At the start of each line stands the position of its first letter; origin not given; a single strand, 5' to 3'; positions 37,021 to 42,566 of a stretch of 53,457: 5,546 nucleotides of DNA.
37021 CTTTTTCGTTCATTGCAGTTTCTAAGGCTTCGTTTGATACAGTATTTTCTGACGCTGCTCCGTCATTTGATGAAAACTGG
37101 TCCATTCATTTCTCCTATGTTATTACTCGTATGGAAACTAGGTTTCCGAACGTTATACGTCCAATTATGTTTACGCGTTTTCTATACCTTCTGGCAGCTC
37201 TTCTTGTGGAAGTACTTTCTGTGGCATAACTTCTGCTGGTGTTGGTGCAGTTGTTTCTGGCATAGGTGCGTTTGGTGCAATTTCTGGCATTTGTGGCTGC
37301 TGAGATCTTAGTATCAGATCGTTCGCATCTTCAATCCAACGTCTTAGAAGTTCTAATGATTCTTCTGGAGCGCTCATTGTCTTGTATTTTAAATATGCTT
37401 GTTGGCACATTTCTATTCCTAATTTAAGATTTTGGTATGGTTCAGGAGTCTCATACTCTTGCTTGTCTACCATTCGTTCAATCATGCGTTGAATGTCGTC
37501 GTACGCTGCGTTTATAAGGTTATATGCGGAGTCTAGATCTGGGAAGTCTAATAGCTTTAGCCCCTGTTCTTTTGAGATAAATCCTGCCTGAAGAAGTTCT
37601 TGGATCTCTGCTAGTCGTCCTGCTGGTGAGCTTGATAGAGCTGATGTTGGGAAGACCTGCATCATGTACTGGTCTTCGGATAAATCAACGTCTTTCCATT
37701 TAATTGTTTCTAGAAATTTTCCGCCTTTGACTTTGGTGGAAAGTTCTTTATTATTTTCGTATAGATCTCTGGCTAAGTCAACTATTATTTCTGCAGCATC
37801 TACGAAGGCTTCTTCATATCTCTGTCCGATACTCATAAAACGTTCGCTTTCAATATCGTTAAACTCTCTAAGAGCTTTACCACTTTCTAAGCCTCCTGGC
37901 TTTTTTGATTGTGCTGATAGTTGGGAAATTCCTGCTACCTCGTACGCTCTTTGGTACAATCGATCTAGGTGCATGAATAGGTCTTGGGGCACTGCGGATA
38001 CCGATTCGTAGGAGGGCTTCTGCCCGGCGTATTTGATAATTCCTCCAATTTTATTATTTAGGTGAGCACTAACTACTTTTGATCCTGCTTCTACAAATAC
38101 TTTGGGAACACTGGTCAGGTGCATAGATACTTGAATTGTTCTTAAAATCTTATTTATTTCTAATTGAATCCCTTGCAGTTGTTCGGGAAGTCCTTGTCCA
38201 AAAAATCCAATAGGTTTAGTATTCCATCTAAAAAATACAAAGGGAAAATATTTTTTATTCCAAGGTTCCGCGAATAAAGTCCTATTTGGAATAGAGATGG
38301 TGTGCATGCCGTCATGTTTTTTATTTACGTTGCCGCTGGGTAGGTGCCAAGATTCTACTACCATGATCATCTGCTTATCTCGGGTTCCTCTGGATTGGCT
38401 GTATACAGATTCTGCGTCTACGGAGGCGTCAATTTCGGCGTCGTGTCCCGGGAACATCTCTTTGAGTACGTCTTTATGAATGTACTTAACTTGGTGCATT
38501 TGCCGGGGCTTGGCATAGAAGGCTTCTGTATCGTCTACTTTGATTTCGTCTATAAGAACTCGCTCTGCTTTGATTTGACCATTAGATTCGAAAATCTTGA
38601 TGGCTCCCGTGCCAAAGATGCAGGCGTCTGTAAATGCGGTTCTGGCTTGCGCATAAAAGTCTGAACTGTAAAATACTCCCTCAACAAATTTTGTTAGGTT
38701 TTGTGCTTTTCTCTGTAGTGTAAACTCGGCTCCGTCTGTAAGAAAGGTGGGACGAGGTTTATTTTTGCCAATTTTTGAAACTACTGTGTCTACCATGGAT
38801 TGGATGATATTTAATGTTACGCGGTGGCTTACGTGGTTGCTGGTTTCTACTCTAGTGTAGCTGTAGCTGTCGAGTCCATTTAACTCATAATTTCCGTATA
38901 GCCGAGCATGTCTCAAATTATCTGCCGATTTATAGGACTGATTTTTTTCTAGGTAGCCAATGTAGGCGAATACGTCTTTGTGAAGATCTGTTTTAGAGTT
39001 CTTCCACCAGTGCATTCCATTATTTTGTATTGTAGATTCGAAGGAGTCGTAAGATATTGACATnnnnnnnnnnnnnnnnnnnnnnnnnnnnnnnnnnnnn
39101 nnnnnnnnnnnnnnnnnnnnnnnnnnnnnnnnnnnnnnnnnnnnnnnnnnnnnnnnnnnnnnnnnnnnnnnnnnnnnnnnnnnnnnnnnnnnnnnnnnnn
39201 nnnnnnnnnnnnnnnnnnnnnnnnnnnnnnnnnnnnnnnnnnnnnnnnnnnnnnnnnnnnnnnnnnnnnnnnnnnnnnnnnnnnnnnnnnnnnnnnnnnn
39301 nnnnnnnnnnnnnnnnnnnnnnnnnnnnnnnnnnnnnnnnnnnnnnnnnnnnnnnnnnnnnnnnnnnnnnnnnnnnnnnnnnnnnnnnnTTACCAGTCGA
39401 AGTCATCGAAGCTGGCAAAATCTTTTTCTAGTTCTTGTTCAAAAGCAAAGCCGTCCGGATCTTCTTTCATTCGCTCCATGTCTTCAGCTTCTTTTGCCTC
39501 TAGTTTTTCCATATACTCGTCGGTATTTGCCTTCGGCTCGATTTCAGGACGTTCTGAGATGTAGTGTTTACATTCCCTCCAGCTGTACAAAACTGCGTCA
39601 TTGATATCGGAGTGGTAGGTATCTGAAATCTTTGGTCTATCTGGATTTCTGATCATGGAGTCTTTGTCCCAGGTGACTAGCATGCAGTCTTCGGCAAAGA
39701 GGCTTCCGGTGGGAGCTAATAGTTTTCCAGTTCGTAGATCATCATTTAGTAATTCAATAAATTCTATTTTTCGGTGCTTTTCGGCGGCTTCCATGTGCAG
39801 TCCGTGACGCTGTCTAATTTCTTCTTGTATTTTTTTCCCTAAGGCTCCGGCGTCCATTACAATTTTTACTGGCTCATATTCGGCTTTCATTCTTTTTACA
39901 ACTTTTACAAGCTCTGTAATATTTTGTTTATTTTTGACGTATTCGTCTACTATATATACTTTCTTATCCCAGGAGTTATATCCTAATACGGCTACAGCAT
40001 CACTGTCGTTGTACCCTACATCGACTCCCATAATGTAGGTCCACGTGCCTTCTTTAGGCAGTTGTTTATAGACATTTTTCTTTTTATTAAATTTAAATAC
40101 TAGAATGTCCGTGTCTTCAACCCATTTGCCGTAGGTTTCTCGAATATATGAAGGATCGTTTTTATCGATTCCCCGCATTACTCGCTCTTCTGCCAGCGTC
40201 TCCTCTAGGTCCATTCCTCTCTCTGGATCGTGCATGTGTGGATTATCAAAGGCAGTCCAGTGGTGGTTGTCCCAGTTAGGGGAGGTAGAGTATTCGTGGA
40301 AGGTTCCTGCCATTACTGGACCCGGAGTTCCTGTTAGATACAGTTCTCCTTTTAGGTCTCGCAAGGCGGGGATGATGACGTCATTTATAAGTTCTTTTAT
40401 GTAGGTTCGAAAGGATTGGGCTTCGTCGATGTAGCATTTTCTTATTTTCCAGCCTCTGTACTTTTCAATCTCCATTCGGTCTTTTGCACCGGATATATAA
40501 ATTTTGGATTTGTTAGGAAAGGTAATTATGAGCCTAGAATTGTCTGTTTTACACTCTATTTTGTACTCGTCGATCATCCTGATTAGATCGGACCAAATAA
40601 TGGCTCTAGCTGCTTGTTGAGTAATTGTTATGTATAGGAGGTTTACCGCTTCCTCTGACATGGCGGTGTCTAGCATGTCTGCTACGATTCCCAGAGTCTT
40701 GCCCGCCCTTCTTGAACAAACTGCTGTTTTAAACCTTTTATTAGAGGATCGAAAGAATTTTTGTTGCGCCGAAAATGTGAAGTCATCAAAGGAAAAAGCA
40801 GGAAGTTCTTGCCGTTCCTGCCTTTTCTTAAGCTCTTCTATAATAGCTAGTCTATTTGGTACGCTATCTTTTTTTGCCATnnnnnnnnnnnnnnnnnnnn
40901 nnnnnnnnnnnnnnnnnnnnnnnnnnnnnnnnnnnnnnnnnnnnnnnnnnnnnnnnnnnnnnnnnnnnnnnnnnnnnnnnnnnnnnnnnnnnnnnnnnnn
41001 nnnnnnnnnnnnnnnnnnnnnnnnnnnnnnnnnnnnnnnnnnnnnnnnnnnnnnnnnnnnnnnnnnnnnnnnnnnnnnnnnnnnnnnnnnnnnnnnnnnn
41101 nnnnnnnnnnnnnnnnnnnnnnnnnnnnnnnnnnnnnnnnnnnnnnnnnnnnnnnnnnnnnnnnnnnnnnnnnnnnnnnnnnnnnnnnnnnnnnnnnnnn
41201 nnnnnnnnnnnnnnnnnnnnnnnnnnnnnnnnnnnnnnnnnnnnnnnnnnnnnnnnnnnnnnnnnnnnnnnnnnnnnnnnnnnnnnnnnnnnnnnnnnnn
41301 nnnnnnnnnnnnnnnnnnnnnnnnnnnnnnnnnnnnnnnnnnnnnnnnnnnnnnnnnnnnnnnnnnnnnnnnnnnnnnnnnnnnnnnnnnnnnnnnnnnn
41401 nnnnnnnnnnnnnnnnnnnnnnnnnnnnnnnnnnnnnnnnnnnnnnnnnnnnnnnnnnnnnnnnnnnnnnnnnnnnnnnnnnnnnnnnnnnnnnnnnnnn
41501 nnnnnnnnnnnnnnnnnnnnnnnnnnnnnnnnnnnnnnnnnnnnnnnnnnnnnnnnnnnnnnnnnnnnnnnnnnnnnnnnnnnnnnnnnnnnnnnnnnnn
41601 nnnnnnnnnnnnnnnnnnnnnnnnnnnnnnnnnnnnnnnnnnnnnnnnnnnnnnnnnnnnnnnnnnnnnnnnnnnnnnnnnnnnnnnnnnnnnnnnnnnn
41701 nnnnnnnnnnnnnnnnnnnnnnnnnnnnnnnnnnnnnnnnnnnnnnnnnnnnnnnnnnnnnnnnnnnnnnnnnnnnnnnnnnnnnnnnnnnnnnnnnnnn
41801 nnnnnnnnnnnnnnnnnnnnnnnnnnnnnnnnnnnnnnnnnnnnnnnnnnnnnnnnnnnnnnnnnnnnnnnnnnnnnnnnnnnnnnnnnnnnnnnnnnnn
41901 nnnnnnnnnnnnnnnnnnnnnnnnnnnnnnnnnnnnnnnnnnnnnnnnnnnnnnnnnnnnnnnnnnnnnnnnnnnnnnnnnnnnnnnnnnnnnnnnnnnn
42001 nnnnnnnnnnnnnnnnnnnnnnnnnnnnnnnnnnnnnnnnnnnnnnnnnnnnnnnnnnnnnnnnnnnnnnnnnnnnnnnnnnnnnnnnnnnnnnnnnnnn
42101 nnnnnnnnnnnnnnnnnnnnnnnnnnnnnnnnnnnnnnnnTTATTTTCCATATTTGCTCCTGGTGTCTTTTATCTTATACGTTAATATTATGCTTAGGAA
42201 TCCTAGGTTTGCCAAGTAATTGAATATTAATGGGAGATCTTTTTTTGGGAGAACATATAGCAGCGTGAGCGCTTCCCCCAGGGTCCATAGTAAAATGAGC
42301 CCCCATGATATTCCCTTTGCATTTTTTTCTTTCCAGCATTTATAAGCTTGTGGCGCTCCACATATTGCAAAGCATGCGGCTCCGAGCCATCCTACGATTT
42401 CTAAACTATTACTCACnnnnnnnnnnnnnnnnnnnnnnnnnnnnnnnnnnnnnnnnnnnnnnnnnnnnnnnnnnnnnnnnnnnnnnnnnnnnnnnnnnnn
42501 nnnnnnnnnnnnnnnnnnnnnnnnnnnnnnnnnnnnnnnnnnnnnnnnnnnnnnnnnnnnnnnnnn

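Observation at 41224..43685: Accessory cluster upstream of terminase: two divergent ClpP/S49-fold peptidase-like genes (one exported), a SemiSWEET-like PQ-loop protein and a GNAT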

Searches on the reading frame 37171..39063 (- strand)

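Call 3: search_protein_families(library=pfam, proteins=[window:37171-39063:-], max_evalue=0.1)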
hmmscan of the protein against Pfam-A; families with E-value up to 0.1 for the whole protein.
window:37171-39063:- (630 aa): 4 families
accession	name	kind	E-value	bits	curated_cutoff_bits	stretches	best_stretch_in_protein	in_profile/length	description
PF16510.12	P22_portal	-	4.5e-17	62.2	26.1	2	80-240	44-209/594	Phage P22-like portal protein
PF23899.1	SU10_portal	-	7.6e-12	44.9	30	1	210-394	251-434/593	Phage SU10 portal protein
PF05133.19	SPP1_portal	-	0.00042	19.8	25.5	1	365-445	281-358/416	Phage portal protein, SPP1 Gp6-like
PF12236.14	Head-tail_con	-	0.0027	16.6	27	0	273-349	249-323/489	Bacteriophage head to tail connecting protein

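Call 4: search_protein_families(library=phrogs, proteins=[window:37171-39063:-], max_evalue=0.01)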
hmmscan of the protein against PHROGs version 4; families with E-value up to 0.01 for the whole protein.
window:37171-39063:- (630 aa): 4 families
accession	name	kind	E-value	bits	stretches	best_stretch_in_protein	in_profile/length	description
phrog_156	-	head and packaging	7.6e-27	95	1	81-558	60-593/681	portal protein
phrog_332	-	connector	1e-17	64.7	1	117-390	104-385/560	head-tail adaptor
phrog_1216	-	head and packaging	1.4e-09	38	1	214-433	280-511/714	portal protein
phrog_533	-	head and packaging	0.00053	19.6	1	110-169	85-144/495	portal protein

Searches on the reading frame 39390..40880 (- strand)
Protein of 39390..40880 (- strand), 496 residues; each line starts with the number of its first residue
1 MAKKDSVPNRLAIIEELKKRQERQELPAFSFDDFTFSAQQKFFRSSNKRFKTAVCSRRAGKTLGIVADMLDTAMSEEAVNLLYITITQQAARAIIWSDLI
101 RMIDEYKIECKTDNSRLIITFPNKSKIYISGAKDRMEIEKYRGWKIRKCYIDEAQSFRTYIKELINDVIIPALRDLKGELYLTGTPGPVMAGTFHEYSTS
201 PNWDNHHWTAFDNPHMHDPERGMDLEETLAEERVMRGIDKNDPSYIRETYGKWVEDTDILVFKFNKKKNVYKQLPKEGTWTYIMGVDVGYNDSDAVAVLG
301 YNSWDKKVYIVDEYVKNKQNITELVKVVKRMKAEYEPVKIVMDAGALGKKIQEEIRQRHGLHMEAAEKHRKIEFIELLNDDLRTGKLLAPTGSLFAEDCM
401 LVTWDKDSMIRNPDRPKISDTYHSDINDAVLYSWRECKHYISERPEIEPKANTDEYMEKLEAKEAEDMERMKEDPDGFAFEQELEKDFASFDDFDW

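Call 3: search_protein_families(library=pfam, proteins=[window:39390-40880:-], max_evalue=0.1)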
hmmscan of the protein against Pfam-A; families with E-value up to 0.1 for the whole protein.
window:39390-40880:- (496 aa): 5 families
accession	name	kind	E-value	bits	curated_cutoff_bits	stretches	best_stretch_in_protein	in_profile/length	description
PF04466.19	Terminase_3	-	2.2e-08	34.4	23.2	1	48-198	2-149/201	Phage terminase large subunit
PF03237.21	Terminase_6N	-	6.3e-07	29.7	22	1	56-255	5-202/215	Terminase large subunit, T4likevirus-type, N-terminal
PF17289.8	Terminase_6C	-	0.008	16.6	22.6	1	285-392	2-114/155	Terminase RNaseH-like domain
PF15283.12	DUF4595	-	0.047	14.1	34.2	1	241-360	58-178/202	Domain of unknown function (DUF4595) with porin-like fold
PF01751.28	Toprim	-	0.058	14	23.1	0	294-375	24-94/96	Toprim domain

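Call 4: search_protein_families(library=phrogs, proteins=[window:39390-40880:-], max_evalue=0.01)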
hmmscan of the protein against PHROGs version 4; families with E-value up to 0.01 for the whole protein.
window:39390-40880:- (496 aa): 6 families
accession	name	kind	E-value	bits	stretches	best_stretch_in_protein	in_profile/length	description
phrog_2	-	head and packaging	1.2e-40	141.1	1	33-465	265-625/807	terminase large subunit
phrog_979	-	head and packaging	5.5e-11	42.8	1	35-158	154-277/642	terminase large subunit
phrog_5653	-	head and packaging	6.6e-09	36.8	1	252-408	2-154/199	terminase large subunit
phrog_3717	-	head and packaging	2.6e-08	34.7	1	41-297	16-267/277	terminase large subunit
phrog_2199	-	integration and excision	0.00029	21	1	283-363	5-81/356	transposase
phrog_10250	-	head and packaging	0.0092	16.7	1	247-346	12-120/228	terminase large subunit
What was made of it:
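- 39390..40880 (-): Large terminase, the anchor of the conserved neighbourhood. Pfam Terminase_3 and Terminase_6N; PHROG 2 at 1.2e-40 (calls 3, 4).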

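Call 9: find_related_loci(query=window:39390-40880:-, collection=viral_contigs, flank=10000)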
Query window:39390-40880:- (496 aa) in viral_contigs; peptide patterns used: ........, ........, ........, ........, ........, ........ (x = any residue, [..] = any of these).
31 stretches matched a pattern; 1 encode a relative of the query (tblastn E <= 1e-3); 1 distinct loci.
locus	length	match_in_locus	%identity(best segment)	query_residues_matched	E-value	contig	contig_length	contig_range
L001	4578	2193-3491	77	62-494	0e+0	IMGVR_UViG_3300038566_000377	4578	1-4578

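Call 25: search_dna_similar(query=window:39390-40880:-, collection=phages, mode=protein, max_rows=25)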
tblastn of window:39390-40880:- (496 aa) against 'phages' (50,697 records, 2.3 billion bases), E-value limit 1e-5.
Records with a match: 8; places in all: 8; records where one place covers at least 80% of the query: 0.
Best place of each record, by identity: <60% 8.
By first word of the organism name: Pelagibacter 6; Caudoviricetes 1; Leptospira 1.
By host as written in the record: Candidatus Pelagibacter ubique HTCC1062 3; Candidatus Pelagibacter sp. HTCC1062 2; - 1; Didelphis marsupialis 1; Candidatus Pelagibacter sp. FZCC0015 1.
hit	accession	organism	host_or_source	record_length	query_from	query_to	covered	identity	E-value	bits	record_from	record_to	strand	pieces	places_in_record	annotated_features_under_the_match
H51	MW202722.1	Caudoviricetes sp.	Manatee Spring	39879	20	357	68%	24.2%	3e-7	59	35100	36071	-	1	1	large subunit terminase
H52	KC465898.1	Pelagibacter phage HTVC010P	Candidatus Pelagibacter ubique HTCC1062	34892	46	368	65%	24.4%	1e-7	61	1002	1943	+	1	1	phage terminase large subunit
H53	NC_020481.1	Pelagibacter phage HTVC010P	Candidatus Pelagibacter ubique HTCC1062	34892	46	368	65%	24.4%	1e-7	61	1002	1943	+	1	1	phage terminase large subunit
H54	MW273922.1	Pelagibacter phage HTVC034P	Candidatus Pelagibacter sp. HTCC1062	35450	34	329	60%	23.9%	3e-6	56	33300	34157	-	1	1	terminase large subunit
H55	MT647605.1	Pelagibacter phage Lederberg EXVC029P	Candidatus Pelagibacter ubique HTCC1062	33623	34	328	59%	23.6%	5e-7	59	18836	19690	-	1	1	putative TerL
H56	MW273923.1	Pelagibacter phage HTVC035P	Candidatus Pelagibacter sp. HTCC1062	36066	46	328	57%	24.1%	1e-6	57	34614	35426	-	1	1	terminase large subunit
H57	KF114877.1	Leptospira phage vB_LnoZ_CZ214-LE1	Didelphis marsupialis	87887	58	332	55%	23.1%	3e-6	56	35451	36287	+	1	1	terminase, large subunit, PBSX family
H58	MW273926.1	Pelagibacter phage HTVC204P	Candidatus Pelagibacter sp. FZCC0015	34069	49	236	38%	26.4%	4e-6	56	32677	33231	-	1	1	terminase large subunit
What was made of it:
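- Tried and rejected: TerL has only 8 weak hits, 23-26% identity, mostly to Pelagibacter podophages (call 25).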

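Call 93: search_protein_families(library=pfam, proteins=[L001:109-615:+], max_evalue=0.01)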
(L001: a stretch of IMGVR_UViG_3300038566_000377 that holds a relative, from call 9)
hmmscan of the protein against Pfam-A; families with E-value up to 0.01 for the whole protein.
L001:109-615:+ (168 aa): 4 families
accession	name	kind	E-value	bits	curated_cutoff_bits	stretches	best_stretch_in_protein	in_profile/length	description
PF13365.12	Trypsin_2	-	1.7e-14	55.2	27.6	1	35-134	41-144/144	Trypsin-like peptidase domain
PF10459.15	Peptidase_S46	-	0.00013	21.2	22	1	109-138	624-653/698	Peptidase S46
PF00949.27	Peptidase_S7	-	0.00067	20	20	1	117-142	95-120/131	Peptidase S7, Flavivirus NS3 serine protease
PF01732.22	Mycop_pep_DUF31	-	0.0056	16.8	27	1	116-137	325-346/346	Mycoplasma peptidase (DUF31)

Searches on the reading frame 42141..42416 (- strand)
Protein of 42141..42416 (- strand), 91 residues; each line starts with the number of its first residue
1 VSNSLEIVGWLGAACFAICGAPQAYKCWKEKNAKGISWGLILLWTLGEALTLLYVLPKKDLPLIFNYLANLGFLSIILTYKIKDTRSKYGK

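Call 3: search_protein_families(library=pfam, proteins=[window:42141-42416:-], max_evalue=0.1)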
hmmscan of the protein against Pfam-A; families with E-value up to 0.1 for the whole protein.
window:42141-42416:- (91 aa): 3 families
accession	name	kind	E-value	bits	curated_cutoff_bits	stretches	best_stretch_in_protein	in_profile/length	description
PF04193.19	PQ-loop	-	8.7e-13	48.3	22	1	6-59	3-56/61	PQ loop repeat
PF03083.21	MtN3_slv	-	0.0063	17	23.7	1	13-65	11-63/87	Sugar efflux transporter for intercellular exchange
PF25129.1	Pyr4-TMTC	-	0.071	13.2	27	1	8-83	137-213/227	Pyr4-like transmembrane terpene cyclases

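Call 4: search_protein_families(library=phrogs, proteins=[window:42141-42416:-], max_evalue=0.01)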
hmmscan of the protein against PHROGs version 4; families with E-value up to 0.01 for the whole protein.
window:42141-42416:- (91 aa): 1 family
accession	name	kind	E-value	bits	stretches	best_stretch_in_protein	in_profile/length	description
phrog_25992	-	unknown function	0.0099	17.1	0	8-44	9-42/120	-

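Call 16: search_solved_structures(query=window:42141-42416:-, max_evalue=1, show_alignments=3)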
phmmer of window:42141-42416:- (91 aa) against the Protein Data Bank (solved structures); distinct sequences matched with E-value up to 1: 11.
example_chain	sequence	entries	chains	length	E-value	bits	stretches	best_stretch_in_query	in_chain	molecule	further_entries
9kax_A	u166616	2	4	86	6.8e-09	39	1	5-81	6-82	Sugar transporter SemiSWEET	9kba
4qnc_A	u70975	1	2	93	3.4e-07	33.5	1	7-84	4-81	chemical transport protein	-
5uhq_A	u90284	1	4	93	2.4e-06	30.8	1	7-84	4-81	Sugar transporter SemiSWEET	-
5uhs_A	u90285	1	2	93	4.8e-06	29.9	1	7-84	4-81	Sugar transporter SemiSWEET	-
4rng_A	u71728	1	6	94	1.3e-05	28.5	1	7-83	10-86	MtN3/saliva family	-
8dyp_A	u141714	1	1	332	0.013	18.9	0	6-47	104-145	Cystinosin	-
7zk1_A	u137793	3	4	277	0.014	18.8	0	4-52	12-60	Cystinosin homolog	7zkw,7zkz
4x5m_A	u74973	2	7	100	0.027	17.9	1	8-88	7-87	Uncharacterized protein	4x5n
8dke_P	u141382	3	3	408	0.042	17.2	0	6-47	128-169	Isoform 2 of Cystinosin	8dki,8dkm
8dkw_P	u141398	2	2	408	0.045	17.1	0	6-47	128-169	Isoform 2 of Cystinosin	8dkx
7s9y_A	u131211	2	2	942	0.21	15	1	37-80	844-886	Cytochrome c biogenesis protein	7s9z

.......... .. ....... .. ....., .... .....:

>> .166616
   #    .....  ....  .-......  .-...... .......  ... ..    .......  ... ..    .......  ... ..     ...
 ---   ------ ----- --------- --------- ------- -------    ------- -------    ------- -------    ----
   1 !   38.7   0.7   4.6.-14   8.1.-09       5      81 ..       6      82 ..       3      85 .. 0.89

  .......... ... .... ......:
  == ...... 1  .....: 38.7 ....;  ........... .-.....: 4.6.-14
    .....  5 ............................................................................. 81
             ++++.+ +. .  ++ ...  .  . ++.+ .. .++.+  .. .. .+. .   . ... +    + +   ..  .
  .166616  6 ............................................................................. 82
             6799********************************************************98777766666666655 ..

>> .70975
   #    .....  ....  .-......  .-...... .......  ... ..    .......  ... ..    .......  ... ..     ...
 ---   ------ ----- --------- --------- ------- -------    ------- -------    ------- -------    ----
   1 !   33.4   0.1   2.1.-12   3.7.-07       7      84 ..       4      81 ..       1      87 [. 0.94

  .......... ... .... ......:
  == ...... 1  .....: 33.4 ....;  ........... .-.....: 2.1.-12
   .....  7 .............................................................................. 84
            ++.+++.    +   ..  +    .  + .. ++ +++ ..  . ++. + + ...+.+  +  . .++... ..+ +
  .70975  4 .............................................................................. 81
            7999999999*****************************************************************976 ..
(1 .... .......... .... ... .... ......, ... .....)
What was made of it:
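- On SemiSWEET (for the 91-aa protein): Solved SemiSWEETs hit at E 6.8e-9 (call 16).
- Closest known: Bacterial SemiSWEET transporters. Same: E 6.8e-9 to 1.3e-5 against five solved SemiSWEET sequences (call 16).
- The closest solved relatives are sugar-carrying SemiSWEETs, not amino-acid carriers (call 16).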

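Call 37: search_protein_families(library=ncbifam, proteins=[window:42141-42416:-], max_evalue=0.01)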
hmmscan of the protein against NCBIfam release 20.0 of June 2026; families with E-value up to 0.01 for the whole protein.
window:42141-42416:- (91 aa): 2 families
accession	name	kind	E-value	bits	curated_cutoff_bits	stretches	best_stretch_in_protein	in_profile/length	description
NF037968.1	SemiSWEET_2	subfamily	1.5e-13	50.7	80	1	9-83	1-75/76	SemiSWEET transporter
TIGR00951.1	2A43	subfamily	0.001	18.9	192.35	1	5-55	3-53/233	lysosomal Cystine Transporter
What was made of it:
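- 42141..42416 (-): PQ-loop / SemiSWEET-like three-TM membrane protein (91 aa, GTG start). Pro-Gln at 42348-42353. Solved SemiSWEETs 9kax 6.8e-9 and 4qnc 3.4e-7 (calls 3, 16, 37).
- PQ-loop relatives include lysosomal amino-acid exporters; there are weak cystinosin hits (calls 16, 37).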

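Call 56: search_dna_similar(query=window:42141-42416:-, collection=phages, mode=protein, max_evalue=0.001, max_rows=25)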
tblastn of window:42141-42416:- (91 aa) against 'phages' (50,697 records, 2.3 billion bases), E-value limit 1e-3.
Records with a match: 1; places in all: 1; records where one place covers at least 80% of the query: 1.
Best place of each record, by identity: <60% 1.
By first word of the organism name: uncultured 1.
By host as written in the record: - 1.
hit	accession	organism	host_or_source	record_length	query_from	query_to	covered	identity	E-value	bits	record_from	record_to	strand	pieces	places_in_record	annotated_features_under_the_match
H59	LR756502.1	uncultured phage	metagenomic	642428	6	83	86%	56.4%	4e-16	77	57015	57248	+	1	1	record has no annotation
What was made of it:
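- Closest known: Bacterial SemiSWEET transporters. Different: Only one other hit exists in 50,697 phage records, a 642-kb uncultured phage (call 56).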

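Call 58: find_homologous_proteins(query=window:42141-42416:-)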
Query window:42141-42416:- (91 aa): 4 proteins with E <= 0.001 among 5 candidates.
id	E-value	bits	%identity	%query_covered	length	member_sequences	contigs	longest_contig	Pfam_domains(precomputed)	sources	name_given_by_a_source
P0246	2.4e-54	199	99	100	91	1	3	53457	PF04193.20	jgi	-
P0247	1.6e-24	104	55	85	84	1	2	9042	PF04193.20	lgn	-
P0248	7.4e-21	92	55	86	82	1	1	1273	PF04193.20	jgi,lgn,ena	-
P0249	2.4e-16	77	51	85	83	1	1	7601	PF04193.20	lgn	-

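Call 59: find_encoding_contigs(protein=P0247, flank=6000, max_places=2)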
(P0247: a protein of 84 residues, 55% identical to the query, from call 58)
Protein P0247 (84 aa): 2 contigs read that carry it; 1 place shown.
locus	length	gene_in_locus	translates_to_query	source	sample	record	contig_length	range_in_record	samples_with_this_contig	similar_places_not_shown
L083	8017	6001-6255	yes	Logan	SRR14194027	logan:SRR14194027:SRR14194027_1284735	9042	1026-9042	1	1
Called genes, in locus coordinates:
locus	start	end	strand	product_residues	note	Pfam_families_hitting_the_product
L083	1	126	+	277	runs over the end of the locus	-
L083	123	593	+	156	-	PF02945:Endonuclease_7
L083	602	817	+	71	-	-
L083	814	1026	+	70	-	-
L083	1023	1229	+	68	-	-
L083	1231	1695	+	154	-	PF03013:Pyr_excise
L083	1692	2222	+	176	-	PF13521:AAA_28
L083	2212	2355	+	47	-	-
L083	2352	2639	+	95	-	-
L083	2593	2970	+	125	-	-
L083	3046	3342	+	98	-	-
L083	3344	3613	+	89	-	-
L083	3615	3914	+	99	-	-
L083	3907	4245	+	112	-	PF06094:GGACT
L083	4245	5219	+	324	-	PF00478:IMPDH, PF03060:NMO (faint), PF01070:FMN_dh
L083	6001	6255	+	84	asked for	PF04193:PQ-loop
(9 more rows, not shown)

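Call 60: find_encoding_contigs(protein=P0249, flank=6000, max_places=2)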
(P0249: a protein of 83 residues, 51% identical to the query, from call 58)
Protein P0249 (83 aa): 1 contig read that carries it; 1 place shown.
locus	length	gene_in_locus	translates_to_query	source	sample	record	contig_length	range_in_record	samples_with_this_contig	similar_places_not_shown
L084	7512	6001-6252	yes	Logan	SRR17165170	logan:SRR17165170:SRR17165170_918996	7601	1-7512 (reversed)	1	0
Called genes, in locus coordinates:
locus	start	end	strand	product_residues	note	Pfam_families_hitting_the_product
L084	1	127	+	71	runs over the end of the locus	?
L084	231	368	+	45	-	-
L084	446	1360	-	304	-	-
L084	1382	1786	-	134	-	-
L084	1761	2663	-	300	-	PF01751:Toprim (weak), PF13362:Toprim_3 (weak), PF13155:Toprim_2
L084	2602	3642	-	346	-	PF03796:DnaB_C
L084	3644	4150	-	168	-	-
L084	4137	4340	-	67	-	-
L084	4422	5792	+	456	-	PF00270:DEAD, PF04851:ResIII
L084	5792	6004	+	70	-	-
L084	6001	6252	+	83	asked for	PF04193:PQ-loop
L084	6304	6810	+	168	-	-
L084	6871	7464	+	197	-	-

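Call 90: search_protein_families(library=padloc, proteins=[window:42141-42416:-], max_evalue=0.01)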
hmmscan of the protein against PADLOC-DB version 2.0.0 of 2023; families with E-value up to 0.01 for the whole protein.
window:42141-42416:- (91 aa): 0 families
